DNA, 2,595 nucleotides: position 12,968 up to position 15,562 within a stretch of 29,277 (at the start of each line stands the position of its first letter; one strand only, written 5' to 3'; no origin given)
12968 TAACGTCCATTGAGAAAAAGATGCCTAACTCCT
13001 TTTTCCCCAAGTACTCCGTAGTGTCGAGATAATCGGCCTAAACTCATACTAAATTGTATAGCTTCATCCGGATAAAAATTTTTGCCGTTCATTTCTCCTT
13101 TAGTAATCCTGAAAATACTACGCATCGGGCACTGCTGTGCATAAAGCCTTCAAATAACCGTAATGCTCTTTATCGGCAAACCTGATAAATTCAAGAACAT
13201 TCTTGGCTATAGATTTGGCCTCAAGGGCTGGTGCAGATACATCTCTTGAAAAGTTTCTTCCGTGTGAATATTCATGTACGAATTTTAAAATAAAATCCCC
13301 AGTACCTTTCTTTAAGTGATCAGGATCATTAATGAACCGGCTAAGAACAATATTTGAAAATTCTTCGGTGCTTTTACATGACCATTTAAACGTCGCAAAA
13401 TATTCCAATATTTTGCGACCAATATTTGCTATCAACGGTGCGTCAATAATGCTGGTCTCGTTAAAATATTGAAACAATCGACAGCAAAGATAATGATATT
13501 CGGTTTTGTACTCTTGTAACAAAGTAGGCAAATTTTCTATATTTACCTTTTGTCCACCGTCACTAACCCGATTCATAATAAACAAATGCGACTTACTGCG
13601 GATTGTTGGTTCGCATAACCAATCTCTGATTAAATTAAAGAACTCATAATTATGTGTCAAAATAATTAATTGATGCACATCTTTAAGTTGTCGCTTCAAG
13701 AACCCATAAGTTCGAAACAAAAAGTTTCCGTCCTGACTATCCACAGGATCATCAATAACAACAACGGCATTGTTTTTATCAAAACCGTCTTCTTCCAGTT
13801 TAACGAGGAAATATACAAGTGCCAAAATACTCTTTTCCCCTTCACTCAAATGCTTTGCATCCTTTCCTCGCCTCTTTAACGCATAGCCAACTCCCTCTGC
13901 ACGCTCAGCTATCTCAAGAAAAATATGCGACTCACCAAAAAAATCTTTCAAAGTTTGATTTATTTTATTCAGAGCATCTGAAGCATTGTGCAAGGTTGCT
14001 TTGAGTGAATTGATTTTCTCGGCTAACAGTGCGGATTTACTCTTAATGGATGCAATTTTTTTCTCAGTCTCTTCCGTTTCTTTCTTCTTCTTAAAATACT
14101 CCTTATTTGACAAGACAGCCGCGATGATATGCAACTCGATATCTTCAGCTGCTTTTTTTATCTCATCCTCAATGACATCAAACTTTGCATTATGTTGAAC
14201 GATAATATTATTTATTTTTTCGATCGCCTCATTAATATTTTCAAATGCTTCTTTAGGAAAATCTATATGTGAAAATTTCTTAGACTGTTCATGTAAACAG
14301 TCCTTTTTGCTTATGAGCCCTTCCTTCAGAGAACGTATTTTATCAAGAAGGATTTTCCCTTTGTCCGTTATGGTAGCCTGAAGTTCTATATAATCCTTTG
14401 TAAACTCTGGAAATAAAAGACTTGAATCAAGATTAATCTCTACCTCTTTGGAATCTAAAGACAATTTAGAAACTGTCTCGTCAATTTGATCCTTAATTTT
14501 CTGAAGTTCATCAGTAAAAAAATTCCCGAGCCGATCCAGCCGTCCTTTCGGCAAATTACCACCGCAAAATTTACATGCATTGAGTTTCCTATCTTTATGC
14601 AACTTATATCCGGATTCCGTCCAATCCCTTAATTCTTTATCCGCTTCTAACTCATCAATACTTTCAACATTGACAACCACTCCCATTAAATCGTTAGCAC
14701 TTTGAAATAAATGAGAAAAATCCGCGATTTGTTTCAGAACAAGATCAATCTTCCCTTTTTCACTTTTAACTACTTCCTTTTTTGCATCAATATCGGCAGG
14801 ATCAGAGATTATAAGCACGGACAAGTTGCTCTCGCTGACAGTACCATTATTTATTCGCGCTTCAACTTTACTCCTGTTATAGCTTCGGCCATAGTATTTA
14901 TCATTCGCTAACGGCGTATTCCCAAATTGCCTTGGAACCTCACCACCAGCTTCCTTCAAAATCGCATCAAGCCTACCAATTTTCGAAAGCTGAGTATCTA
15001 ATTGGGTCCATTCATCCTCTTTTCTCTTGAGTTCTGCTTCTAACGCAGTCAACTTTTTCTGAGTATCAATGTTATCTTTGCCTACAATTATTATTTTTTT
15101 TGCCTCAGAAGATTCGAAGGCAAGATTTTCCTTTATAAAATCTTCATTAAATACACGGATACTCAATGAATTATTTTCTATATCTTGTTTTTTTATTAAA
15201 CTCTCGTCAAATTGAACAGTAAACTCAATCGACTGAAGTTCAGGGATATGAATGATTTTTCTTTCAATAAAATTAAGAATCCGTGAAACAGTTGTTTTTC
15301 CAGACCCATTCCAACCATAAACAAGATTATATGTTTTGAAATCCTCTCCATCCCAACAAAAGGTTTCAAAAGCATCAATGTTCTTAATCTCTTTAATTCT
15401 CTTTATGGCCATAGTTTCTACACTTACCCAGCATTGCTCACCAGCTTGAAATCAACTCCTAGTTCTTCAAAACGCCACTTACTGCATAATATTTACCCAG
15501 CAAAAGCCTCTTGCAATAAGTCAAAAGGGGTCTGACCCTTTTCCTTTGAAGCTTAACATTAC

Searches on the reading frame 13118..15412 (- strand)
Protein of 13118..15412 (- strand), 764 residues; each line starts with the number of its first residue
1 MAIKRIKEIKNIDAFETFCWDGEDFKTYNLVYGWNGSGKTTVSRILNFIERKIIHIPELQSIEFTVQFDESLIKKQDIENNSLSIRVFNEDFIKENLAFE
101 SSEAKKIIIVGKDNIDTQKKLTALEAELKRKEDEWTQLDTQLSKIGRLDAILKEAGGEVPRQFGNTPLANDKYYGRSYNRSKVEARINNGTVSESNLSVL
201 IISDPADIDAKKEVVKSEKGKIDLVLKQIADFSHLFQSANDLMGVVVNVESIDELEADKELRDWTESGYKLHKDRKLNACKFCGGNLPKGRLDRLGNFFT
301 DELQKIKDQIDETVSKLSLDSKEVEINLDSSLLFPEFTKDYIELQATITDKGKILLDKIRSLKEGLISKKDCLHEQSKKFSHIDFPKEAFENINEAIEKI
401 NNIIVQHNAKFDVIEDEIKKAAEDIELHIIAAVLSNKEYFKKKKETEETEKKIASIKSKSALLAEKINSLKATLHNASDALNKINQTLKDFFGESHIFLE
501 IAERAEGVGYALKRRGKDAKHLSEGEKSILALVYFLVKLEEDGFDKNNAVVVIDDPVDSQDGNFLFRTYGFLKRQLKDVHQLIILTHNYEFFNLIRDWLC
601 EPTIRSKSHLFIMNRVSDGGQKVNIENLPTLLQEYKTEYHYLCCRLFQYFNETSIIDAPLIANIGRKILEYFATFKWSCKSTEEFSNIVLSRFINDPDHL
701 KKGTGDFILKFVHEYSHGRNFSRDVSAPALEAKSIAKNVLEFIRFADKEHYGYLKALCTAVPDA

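Call 3: search_protein_families(library=pfam, proteins=[window:13118-15412:-], max_evalue=0.1)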
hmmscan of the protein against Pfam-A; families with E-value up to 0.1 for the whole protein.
window:13118-15412:- (764 aa): 5 families
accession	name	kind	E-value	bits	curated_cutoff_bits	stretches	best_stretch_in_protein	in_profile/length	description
PF13166.12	AAA_13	-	1.7e-113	381.2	36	1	23-738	13-707/713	AAA domain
PF13304.12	AAA_21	-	3.9e-05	24.3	27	1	29-99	2-60/304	AAA domain, putative AbiEii toxin, Type IV TA system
PF00005.33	ABC_tran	-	0.00032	21.7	25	0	31-132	16-96/137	ABC transporter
PF12352.13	V-SNARE_C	-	0.06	14.1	27.1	0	465-489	36-60/66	Snare region anchored in the vesicle membrane C-terminus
PF22041.1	GST_C_7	-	0.08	13.3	27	0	436-497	34-94/140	Glutathione S-transferase, C-terminal domain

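Call 4: search_protein_families(library=padloc, proteins=[window:13118-15412:-], max_evalue=0.1)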
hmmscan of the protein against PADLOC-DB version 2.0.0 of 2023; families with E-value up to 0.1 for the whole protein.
window:13118-15412:- (764 aa): 17 families
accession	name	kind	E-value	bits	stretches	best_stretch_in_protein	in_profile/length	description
PDLC04894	PDC-S06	-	1e-144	481.9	1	1-758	1-738/740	-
PDLC04887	PDC-S06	-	3.1e-122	407.7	1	1-754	1-779/790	-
PDLC04896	PDC-S06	-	3.8e-103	344.5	1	3-756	2-729/732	-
PDLC04897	PDC-S06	-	2.9e-58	196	1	23-680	20-666/727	-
PDLC04890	PDC-S06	-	1.4e-49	167.4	1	8-680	6-655/732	-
PDLC04886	PDC-S06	-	3.1e-44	149.9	1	25-690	24-663/727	-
PDLC04898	PDC-S06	-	2e-25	87.3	1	29-744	31-737/752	-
PDLC04895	PDC-S06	-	1e-17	62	2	3-490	2-488/784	-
PDLC03859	LmuB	-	2.8e-14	51.3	1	109-598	183-596/611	-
PDLC04891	PDC-S06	-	1.9e-11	41.1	1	289-597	394-694/858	-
PDLC04893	PDC-S06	-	2.8e-11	40.6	2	280-601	380-697/862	-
PDLC04135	mad3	-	9.5e-11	39.8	1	24-599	19-334/374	mads_3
PDLC02335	AbiLi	-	3.1e-09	34.3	1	24-613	74-262/326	AbiLi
PDLC02980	AriA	-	6.3e-07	27.6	2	29-92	2-83/304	-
PDLC00637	ZorA2|ZorA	-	9.1e-06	22.7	1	388-494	203-309/420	MotA/ExbB/TolQ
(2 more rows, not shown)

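Call 5: search_protein_families(library=ncbifam, proteins=[window:13118-15412:-], max_evalue=0.1)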
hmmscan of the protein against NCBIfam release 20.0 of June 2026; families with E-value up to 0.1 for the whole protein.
window:13118-15412:- (764 aa): 6 families
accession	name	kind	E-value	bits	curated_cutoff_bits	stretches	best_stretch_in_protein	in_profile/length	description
NF038350.1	taxis_HmpF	equivalog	8.8e-05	21.1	200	1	301-490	366-547/553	pilus motility taxis protein HmpF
NF045487.1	ASRP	equivalog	0.00012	20.8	300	1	118-542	148-551/593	archaea-specific SMC-related protein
TIGR02168.1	SMC_prok_B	equivalog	0.00088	17.1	567.35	1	350-489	805-948/1181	chromosome segregation protein SMC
TIGR00611.2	recf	equivalog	0.0011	18.2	172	0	26-42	21-37/339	DNA replication/repair protein RecF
TIGR04211.1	SH3_and_anchor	equivalog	0.039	13.6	65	0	442-522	71-151/198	TIGR04211 family SH3 domain-containing protein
NF040697.1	VPA1267_fam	equivalog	0.048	13.8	90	0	113-156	98-141/143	VPA1267 family protein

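Call 6: search_protein_families(library=phrogs, proteins=[window:13118-15412:-], max_evalue=0.1)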
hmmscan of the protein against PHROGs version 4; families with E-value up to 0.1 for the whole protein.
window:13118-15412:- (764 aa): 4 families
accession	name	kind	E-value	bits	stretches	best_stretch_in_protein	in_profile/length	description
phrog_2801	-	unknown function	1.2e-47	163.8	2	258-717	234-688/735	-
phrog_77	-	DNA, RNA and nucleotide metabolism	3.6e-06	26.8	1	86-488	504-779/967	SbcC-like subunit of palindrome specific endonuclease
phrog_11225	-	unknown function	2.3e-05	25.1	2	86-144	65-122/229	-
phrog_4704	-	tail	0.063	12.9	1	393-522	64-196/625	tail length tape measure protein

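Call 29: search_solved_structures(query=window:13118-15412:-, max_evalue=0.01, show_alignments=1)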
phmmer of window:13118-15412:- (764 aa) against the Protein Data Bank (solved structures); distinct sequences matched with E-value up to 0.01: 0.

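Call 54: search_dna_similar(query=window:13118-15412:-, collection=plasmids, mode=protein, max_rows=25)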
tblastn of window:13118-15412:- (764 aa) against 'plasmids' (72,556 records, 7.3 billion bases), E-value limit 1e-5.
Records with a match: 211; places in all: 214; records where one place covers at least 80% of the query: 112.
Best place of each record, by identity: <60% 211.
By first word of the organism name: Enterobacter 43; Citrobacter 27; Klebsiella 26; Pseudomonas 25; Xanthomonas 16; Bradyrhizobium 16; Salmonella 13; Escherichia 6; Sphingobium 4; Lactiplantibacillus 4; and 24 more.
By predicted mobility (MOB-suite, as given by PLSDB): conjugative 141; non-mobilizable 39; mobilizable 31.
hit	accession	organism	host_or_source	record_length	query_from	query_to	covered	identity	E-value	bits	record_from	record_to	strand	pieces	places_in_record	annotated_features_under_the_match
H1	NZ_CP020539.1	Sphingobium herbicidovorans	cell culture,soil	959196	3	760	99%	27.5%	3e-55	214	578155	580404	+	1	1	AAA family ATPase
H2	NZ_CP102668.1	Sphingobium sp. JS3065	whole organism,chemical plant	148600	3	758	99%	27.2%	8e-56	216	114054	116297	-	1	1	AAA family ATPase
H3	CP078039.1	Shewanella putrefaciens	Whole Organism,sink handle in ICU Room ...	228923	1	751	98%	27.3%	3e-64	241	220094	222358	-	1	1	AAA family ATPase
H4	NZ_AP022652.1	Escherichia coli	Homo sapiens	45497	3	751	98%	26.9%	4e-60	228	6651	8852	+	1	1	AAA family ATPase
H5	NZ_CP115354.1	Escherichia coli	cat,pure culture,blood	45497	3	751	98%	26.9%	4e-60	228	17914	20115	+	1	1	AAA family ATPase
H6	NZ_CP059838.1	Escherichia coli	swine,whole organism,liver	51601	3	751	98%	26.9%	4e-60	228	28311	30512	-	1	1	AAA family ATPase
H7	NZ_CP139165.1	Robbsia andropogonis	Areca catechu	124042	3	751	98%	26.6%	2e-63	238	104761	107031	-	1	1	AAA family ATPase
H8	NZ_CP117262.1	Rhizobium tumorigenes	Rubus sp.,pure bacterial culture,Aerial ...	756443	3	756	99%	25.8%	2e-50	199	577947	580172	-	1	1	AAA family ATPase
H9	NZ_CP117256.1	Rhizobium tumorigenes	Rubus sp.,pure bacterial culture,Aerial ...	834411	3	756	99%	25.8%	2e-50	199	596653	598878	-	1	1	AAA family ATPase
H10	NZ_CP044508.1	Chryseobacterium sp.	Silurus asotus,Whole genome ...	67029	3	763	100%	25.5%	2e-39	165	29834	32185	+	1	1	AAA family ATPase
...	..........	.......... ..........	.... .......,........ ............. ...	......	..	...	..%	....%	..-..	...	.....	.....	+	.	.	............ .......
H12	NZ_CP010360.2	Enterobacter roggenkampii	Homo sapiens,Rectal swab,excreted ...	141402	23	760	97%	26.3%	9e-63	236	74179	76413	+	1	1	AAA family ATPase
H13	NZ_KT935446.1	Klebsiella pneumoniae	-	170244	23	760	97%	26.3%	9e-63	236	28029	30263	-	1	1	AAA family ATPase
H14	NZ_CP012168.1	Enterobacter hormaechei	Homo sapiens,bronchoalveolar ...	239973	23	760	97%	26.3%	9e-63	236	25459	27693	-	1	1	AAA family ATPase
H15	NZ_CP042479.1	Citrobacter freundii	Homo sapiens,Whole organism,clinical ...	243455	23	760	97%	26.3%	9e-63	236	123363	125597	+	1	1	AAA family ATPase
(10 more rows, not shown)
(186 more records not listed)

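Call 57: get_annotated_region(hit=H3, flank=5000)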
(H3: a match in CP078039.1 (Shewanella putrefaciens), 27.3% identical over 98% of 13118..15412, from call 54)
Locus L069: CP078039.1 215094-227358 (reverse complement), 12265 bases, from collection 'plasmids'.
description: Shewanella putrefaciens strain SA70 plasmid pSA70-2, complete sequence
organism: Shewanella putrefaciens (NCBI taxid 24)
taxonomy: Bacteria; Pseudomonadota; Gammaproteobacteria; Alteromonadales; Shewanellaceae; Shewanella; Shewanella putrefaciens
host: -; source: Whole Organism,sink handle in ICU Room in Military Hospital; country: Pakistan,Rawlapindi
typing (MOB-suite, as given by PLSDB): conjugative; replicon rep_cluster_493; relaxase MOBH; mating-pair formation MPF_F
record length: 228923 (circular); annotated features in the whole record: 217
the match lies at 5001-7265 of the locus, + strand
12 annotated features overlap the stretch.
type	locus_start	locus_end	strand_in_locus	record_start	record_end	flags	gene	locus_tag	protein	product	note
CDS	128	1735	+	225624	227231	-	-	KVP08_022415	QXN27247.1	hypothetical protein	-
CDS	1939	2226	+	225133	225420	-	-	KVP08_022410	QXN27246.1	hypothetical protein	-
CDS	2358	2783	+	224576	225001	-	-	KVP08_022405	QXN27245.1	hypothetical protein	-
CDS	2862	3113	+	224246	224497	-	-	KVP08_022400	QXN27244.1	hypothetical protein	-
CDS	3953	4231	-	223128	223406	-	-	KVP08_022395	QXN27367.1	helix-turn-helix domain-containing protein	-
CDS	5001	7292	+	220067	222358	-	-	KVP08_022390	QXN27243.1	AAA family ATPase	-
CDS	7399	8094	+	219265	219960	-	-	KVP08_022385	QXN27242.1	toll/interleukin-1 receptor domain-containing protein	-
CDS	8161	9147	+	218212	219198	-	-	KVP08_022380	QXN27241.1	hypothetical protein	-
CDS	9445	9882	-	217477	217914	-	-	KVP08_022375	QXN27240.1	PACE efflux transporter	-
CDS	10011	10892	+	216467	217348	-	-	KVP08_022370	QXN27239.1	LysR family transcriptional regulator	-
CDS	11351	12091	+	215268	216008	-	-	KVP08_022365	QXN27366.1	hypothetical protein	-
CDS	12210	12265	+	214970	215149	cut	-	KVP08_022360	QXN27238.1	hypothetical protein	-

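Call 58: get_annotated_region(hit=H12, flank=5000)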
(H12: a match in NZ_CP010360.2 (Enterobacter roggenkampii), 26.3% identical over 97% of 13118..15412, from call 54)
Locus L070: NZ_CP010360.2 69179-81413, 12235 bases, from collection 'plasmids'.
description: Enterobacter roggenkampii strain 35734 plasmid p35734-141.404kb, complete sequence
organism: Enterobacter roggenkampii (NCBI taxid 1812935)
taxonomy: Bacteria; Pseudomonadota; Gammaproteobacteria; Enterobacterales; Enterobacteriaceae; Enterobacter; Enterobacter roggenkampii
host: -; source: Homo sapiens,Rectal swab,excreted bodily substance; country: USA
typing (MOB-suite, as given by PLSDB): conjugative; replicon IncA,IncP; relaxase MOBH,MOBP; mating-pair formation MPF_T
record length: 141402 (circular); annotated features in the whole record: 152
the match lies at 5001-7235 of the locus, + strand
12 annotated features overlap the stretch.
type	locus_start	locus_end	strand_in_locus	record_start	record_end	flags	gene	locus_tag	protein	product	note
CDS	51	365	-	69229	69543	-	-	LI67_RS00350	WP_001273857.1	DUF736 domain-containing protein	-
CDS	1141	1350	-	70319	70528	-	-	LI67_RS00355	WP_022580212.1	hypothetical protein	-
CDS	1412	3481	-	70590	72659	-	-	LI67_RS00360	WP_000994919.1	ParB/RepB/Spo0J family partition protein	-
CDS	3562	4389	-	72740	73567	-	-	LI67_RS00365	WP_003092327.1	DUF932 domain-containing protein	-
CDS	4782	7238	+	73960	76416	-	-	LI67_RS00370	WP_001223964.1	AAA family ATPase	-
CDS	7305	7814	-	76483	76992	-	radC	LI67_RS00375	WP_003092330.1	DNA repair protein RadC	GO:0006281 - DNA repair [Evidence IEA]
CDS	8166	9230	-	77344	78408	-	-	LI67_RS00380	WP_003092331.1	PDDEXK nuclease domain-containing protein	-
CDS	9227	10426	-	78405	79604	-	-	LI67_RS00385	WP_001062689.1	site-specific integrase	GO:0015074 - DNA integration [Evidence IEA]; GO:0006310 - DNA recombination [Evidence IEA]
CDS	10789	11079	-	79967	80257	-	-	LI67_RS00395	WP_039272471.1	hypothetical protein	-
CDS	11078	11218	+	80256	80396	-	-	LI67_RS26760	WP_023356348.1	hypothetical protein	-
CDS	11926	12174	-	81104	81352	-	-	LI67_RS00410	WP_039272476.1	hypothetical protein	-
CDS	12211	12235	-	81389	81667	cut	-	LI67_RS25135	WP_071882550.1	RNA-binding protein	-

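Call 59: get_annotated_region(hit=H10, flank=5000)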
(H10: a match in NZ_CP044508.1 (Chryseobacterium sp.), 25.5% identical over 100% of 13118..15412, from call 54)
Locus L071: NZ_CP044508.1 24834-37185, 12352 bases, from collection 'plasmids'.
description: Chryseobacterium sp. strain SNU WT7 plasmid unnamed1, complete sequence
organism: Chryseobacterium sp. (NCBI taxid 1871047)
taxonomy: Bacteria; Bacteroidota; Flavobacteriia; Flavobacteriales; Weeksellaceae; Chryseobacterium; Chryseobacterium sp.
host: -; source: Silurus asotus,Whole genome sequence,liver; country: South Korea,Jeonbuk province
typing (MOB-suite, as given by PLSDB): mobilizable; relaxase MOBB
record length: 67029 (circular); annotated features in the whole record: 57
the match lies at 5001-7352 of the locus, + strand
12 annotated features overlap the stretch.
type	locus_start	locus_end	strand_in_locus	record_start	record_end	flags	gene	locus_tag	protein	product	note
CDS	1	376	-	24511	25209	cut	-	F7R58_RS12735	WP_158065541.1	hypothetical protein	-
CDS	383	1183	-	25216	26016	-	-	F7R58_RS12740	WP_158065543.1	hypothetical protein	-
CDS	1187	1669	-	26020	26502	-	-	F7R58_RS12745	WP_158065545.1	hypothetical protein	-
CDS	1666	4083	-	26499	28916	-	-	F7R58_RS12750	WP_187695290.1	TraG family conjugative transposon ATPase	GO:0032196 - transposition [Evidence IEA]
CDS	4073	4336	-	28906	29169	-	-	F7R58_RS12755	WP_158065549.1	hypothetical protein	-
CDS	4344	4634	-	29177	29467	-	-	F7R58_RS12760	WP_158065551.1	hypothetical protein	-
CDS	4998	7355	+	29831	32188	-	-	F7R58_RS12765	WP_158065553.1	AAA family ATPase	-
CDS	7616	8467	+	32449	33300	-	-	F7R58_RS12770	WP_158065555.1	hypothetical protein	-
CDS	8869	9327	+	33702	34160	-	-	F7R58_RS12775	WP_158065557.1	lipocalin family protein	-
CDS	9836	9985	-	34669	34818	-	-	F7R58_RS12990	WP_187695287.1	hypothetical protein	-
CDS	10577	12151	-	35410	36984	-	-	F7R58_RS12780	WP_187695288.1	type IV secretory system conjugative DNA transfer family protein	-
CDS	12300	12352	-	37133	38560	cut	-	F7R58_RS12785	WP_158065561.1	DUF5712 family protein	-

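Call 81: search_dna_similar(query=window:13118-15412:-, collection=phages, mode=protein, max_rows=10)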
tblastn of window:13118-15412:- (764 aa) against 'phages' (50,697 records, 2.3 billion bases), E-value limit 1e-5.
Records with a match: 1; places in all: 1; records where one place covers at least 80% of the query: 0.
Best place of each record, by identity: <60% 1.
By first word of the organism name: phage 1.
By host as written in the record: - 1.
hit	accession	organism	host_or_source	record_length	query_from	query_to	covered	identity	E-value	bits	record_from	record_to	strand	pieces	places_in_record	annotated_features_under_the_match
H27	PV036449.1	phage NatCom_35866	human feces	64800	467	672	27%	26.7%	3e-6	57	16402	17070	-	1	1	hypothetical protein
